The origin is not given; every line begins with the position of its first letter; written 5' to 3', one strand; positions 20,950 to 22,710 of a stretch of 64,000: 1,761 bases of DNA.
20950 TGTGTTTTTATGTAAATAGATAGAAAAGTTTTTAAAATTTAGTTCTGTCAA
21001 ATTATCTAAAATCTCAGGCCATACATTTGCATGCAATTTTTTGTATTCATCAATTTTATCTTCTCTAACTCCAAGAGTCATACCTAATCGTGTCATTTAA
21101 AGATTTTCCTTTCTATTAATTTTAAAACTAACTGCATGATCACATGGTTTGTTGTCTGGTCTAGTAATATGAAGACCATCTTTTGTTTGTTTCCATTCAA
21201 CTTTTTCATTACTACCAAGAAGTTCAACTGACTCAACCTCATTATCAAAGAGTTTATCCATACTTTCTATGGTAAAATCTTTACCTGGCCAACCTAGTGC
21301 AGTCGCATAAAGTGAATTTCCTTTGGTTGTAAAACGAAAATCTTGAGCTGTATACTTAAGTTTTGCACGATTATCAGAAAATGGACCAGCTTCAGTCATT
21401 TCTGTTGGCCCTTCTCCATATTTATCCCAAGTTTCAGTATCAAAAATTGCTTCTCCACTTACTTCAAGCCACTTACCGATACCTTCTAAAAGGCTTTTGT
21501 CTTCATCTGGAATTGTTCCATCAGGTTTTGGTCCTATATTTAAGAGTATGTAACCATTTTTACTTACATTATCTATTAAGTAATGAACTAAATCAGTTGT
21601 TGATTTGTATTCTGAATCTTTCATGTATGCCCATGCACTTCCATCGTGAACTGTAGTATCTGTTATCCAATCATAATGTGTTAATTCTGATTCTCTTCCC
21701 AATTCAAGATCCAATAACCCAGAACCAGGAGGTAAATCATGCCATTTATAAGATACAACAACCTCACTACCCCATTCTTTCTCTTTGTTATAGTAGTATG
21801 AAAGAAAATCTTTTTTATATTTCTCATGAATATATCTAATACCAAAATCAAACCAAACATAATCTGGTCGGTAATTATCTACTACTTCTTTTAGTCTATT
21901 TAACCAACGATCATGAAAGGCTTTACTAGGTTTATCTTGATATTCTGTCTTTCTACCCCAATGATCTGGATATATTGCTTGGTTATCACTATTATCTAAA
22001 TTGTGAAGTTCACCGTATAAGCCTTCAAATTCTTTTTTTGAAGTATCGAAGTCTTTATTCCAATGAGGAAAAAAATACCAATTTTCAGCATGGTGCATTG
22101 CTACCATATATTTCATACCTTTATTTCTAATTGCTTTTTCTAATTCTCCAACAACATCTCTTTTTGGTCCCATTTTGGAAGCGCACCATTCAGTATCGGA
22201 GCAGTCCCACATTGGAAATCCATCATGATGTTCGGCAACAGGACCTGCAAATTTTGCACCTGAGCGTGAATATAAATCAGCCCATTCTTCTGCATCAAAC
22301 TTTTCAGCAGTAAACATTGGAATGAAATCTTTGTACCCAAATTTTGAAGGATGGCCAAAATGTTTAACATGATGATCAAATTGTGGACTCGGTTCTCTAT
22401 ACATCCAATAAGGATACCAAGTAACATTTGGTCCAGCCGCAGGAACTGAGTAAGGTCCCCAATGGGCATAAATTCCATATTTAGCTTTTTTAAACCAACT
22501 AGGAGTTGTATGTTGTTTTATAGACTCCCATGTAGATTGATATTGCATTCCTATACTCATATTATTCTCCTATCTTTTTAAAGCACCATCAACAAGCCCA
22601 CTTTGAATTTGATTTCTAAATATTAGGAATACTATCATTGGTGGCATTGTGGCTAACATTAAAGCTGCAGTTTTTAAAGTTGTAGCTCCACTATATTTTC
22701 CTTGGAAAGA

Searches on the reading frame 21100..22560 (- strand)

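Call 27: search_protein_families(library=pfam, max_evalue=0.00001, proteins=[window:21100-22560:-])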
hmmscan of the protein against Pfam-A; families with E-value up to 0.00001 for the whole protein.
seq(487 aa): 2 families
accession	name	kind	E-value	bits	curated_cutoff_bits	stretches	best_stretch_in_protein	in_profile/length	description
PF01120.23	Alpha_L_fucos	-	8.3e-94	315.3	25.2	1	6-370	13-345/345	Alpha-L-fucosidase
PF16757.11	Fucosidase_C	-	4.3e-10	40.5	25.6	1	406-481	7-87/88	Alpha-L-fucosidase C-terminal domain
